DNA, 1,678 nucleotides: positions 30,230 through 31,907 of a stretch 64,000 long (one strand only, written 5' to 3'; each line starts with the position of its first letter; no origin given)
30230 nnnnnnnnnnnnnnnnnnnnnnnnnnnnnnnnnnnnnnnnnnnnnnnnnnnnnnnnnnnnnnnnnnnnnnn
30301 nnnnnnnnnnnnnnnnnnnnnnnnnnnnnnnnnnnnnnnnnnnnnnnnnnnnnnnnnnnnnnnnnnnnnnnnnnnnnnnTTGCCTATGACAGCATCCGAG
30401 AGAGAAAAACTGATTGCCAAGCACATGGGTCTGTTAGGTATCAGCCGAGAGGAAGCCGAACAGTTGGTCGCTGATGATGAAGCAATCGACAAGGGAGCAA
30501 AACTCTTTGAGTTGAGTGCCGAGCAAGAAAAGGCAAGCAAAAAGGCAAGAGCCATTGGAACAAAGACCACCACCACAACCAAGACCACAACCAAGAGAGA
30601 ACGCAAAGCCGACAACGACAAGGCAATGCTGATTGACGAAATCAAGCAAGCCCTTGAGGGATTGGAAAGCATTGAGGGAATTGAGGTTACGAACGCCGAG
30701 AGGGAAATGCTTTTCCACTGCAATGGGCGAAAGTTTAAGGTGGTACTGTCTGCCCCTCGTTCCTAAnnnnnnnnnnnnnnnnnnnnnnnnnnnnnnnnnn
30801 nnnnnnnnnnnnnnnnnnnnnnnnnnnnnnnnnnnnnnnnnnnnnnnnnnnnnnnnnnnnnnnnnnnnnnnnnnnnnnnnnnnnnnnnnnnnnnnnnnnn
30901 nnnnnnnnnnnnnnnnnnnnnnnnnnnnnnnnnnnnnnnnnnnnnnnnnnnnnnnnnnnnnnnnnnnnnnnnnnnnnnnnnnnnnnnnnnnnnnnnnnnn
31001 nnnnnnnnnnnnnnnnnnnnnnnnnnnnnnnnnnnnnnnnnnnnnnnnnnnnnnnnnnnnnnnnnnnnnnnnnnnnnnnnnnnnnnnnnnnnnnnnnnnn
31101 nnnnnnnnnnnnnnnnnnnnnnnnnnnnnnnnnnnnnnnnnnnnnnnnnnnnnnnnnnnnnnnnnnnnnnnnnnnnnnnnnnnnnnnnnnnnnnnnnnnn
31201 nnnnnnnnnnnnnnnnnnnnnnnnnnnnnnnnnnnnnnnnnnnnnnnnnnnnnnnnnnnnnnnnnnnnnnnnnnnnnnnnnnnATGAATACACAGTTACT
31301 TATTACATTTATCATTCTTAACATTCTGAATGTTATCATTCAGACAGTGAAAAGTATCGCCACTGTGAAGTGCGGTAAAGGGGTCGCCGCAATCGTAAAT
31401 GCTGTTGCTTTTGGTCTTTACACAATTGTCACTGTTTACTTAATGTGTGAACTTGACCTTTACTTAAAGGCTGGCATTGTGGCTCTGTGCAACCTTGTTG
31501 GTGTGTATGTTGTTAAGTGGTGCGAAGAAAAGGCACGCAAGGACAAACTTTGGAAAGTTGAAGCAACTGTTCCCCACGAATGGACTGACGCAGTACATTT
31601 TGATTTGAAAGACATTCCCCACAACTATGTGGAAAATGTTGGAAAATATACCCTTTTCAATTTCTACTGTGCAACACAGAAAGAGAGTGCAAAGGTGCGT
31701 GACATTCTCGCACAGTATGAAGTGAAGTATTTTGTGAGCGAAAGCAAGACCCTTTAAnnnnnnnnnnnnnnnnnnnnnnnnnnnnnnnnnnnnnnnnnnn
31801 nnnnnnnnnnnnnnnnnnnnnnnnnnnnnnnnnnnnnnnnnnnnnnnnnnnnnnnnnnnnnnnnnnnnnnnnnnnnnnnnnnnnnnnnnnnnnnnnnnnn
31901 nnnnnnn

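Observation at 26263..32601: Two paralogous DEDDh 3'-5' exonucleases plus a HAD deoxynucleotidase in the early region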

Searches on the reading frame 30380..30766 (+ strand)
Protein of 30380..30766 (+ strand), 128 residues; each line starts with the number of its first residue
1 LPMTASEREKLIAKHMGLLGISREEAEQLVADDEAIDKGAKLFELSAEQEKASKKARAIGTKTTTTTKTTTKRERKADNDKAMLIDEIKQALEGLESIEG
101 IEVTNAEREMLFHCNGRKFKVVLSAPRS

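Call 4: search_protein_families(library=pfam, proteins=[window:30380-30766:+], max_evalue=0.1)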
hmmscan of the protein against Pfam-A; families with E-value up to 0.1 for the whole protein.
window:30380-30766:+ (128 aa): 0 families

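Call 6: search_protein_families(library=phrogs, proteins=[window:30380-30766:+], max_evalue=0.01)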
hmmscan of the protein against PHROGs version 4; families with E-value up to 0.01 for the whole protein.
window:30380-30766:+ (128 aa): 2 families
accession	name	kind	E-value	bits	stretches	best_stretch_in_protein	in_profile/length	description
phrog_20625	-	unknown function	0.0094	17.3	1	5-62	12-69/136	-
phrog_8870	-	unknown function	0.01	16.7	0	4-52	57-105/156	-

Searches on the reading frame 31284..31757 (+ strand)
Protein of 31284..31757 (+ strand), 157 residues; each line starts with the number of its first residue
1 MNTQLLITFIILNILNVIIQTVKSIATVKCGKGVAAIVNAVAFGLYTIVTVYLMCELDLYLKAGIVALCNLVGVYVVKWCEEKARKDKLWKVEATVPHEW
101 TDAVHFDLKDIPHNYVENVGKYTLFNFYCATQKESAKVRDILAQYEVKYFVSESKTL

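Call 4: search_protein_families(library=pfam, proteins=[window:31284-31757:+], max_evalue=0.1)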
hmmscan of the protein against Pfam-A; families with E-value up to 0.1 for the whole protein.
window:31284-31757:+ (157 aa): 0 families

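Call 6: search_protein_families(library=phrogs, proteins=[window:31284-31757:+], max_evalue=0.01)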
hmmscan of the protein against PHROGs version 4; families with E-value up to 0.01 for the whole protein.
window:31284-31757:+ (157 aa): 0 families

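Call 44: search_protein_families(library=ncbifam, proteins=[window:31284-31757:+], max_evalue=0.01)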
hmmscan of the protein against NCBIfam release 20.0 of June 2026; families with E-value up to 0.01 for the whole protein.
window:31284-31757:+ (157 aa): 2 families
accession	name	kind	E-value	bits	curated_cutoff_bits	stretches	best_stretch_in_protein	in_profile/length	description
NF003190.0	PRK04164.1-1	equivalog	0.00022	20.7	318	1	5-84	11-90/200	hypothetical protein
NF003192.0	PRK04164.1-3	equivalog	0.0058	16.6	341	1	5-82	7-84/174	hypothetical protein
